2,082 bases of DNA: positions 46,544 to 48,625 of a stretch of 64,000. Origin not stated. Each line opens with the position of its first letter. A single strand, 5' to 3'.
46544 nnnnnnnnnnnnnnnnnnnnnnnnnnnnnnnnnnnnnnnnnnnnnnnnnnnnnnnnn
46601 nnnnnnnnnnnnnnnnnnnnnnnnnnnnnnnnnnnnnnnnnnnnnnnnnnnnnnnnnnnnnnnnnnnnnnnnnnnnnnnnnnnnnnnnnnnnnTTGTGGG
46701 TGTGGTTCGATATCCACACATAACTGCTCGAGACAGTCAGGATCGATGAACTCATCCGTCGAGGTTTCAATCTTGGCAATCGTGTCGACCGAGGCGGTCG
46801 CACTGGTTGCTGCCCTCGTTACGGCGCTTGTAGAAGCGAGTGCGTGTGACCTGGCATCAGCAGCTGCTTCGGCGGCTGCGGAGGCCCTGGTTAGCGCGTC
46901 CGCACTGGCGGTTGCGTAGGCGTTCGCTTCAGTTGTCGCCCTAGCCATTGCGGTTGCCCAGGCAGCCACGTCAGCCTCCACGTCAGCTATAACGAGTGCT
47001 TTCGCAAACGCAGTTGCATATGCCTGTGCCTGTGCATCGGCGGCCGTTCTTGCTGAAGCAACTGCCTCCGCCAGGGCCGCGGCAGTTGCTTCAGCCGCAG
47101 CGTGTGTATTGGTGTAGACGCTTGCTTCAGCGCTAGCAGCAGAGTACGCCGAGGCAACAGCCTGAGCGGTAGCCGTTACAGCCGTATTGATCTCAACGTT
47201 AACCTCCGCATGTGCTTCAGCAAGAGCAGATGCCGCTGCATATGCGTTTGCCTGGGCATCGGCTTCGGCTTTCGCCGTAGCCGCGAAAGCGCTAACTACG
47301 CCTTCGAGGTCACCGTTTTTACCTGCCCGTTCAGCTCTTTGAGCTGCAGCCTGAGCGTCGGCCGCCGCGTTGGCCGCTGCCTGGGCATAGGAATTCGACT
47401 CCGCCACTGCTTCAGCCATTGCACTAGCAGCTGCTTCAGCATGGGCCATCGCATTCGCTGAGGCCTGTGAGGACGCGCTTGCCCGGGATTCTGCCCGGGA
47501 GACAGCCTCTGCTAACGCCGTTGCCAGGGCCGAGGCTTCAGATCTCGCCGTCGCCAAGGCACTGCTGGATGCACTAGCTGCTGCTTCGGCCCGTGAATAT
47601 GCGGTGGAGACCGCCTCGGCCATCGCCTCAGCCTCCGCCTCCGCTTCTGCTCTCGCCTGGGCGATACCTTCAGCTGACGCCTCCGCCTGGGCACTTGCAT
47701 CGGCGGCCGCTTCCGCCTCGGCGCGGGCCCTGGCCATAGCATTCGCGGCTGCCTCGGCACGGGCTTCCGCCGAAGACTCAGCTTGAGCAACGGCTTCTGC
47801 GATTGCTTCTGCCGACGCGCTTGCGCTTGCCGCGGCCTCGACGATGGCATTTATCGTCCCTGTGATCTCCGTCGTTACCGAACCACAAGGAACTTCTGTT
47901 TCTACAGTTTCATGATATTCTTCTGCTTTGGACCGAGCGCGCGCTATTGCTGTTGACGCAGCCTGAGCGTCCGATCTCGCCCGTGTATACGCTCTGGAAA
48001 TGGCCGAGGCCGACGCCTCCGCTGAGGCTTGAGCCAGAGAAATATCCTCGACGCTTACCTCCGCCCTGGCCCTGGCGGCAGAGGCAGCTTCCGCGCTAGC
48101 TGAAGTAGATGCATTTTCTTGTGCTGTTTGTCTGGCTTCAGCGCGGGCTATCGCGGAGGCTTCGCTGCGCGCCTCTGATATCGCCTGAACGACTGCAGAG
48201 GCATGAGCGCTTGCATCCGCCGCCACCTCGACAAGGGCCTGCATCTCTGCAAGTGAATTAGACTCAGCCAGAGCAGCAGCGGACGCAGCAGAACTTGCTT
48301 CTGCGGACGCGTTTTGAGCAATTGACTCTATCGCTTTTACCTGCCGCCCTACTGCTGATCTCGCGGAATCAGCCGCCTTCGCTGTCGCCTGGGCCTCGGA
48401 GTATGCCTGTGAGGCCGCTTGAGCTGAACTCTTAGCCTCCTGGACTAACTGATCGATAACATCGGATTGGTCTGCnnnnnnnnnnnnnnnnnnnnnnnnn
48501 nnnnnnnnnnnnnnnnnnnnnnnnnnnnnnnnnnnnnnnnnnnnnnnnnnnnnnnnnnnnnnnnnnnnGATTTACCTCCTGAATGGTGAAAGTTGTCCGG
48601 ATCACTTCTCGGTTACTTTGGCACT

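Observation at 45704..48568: About 550 residues of in-register (Ala-X)n, an extreme dipeptide-periodic domain on a secreted protein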

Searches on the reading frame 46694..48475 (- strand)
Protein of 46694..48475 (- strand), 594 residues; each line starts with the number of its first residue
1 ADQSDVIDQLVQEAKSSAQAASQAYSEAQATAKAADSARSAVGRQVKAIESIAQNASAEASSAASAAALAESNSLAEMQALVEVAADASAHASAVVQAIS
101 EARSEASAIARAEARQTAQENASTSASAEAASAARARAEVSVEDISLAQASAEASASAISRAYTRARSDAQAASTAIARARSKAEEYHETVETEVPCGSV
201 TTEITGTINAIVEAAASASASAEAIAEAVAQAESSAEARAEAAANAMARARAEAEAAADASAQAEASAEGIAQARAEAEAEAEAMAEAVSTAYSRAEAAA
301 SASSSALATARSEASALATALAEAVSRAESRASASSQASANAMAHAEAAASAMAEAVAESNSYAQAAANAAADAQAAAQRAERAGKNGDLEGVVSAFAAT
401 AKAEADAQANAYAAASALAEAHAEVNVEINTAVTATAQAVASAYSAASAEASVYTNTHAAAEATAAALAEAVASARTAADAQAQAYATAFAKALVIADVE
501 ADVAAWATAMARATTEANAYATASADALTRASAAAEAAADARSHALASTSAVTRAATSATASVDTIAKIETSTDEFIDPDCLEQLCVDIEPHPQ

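Call 35: search_solved_structures(query=window:46694-48475:-, max_evalue=1, show_alignments=2)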
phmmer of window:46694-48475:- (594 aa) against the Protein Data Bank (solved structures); distinct sequences matched with E-value up to 1: 16.
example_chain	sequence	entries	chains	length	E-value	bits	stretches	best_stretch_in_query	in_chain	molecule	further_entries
7abf_A4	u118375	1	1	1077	3.2e-08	36.8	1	203-340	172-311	Transcription elongation regulator 1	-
7abg_A4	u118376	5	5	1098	3.3e-08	36.7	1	203-340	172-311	Transcription elongation regulator 1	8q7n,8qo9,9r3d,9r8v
7uic_o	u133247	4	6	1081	0.00013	24.9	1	228-294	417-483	Mediator of RNA polymerase II transcription subunit 15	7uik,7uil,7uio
11he_29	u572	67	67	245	0.00013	24.8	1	189-302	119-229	Large ribosomal subunit protein eL29 | eL29 | 60S ribosomal protein L29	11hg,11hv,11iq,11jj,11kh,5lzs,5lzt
6d90_b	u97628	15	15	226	0.00029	23.7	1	177-291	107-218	eL29 | 60S ribosomal protein L29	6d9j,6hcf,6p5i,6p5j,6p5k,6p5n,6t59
7nfx_b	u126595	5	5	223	0.00043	23.2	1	159-280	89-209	60S ribosomal protein L29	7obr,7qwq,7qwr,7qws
9ynu_B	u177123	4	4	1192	0.013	18.3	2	176-381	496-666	Spt20-like SEP domain-containing protein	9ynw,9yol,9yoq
7v05_X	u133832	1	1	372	0.047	16.5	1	239-389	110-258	Circumsporozoite protein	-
5ugi_A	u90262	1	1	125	0.078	15.7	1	375-449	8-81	Steroid Delta-isomerase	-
8ek1_P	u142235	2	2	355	0.092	15.5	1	241-389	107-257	Circumsporozoite protein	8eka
9ygf_G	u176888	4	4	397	0.12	15.1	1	241-389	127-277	Circumsporozoite protein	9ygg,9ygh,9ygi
6uae_A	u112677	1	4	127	0.14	14.9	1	375-449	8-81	Ketosteroid isomerase with designed loop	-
3t8u_A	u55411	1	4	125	0.21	14.3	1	374-449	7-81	Steroid Delta-isomerase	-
3unl_A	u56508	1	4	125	0.37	13.5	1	375-449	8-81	Steroid Delta-isomerase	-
5dre_A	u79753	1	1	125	0.4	13.4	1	375-449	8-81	Steroid Delta-isomerase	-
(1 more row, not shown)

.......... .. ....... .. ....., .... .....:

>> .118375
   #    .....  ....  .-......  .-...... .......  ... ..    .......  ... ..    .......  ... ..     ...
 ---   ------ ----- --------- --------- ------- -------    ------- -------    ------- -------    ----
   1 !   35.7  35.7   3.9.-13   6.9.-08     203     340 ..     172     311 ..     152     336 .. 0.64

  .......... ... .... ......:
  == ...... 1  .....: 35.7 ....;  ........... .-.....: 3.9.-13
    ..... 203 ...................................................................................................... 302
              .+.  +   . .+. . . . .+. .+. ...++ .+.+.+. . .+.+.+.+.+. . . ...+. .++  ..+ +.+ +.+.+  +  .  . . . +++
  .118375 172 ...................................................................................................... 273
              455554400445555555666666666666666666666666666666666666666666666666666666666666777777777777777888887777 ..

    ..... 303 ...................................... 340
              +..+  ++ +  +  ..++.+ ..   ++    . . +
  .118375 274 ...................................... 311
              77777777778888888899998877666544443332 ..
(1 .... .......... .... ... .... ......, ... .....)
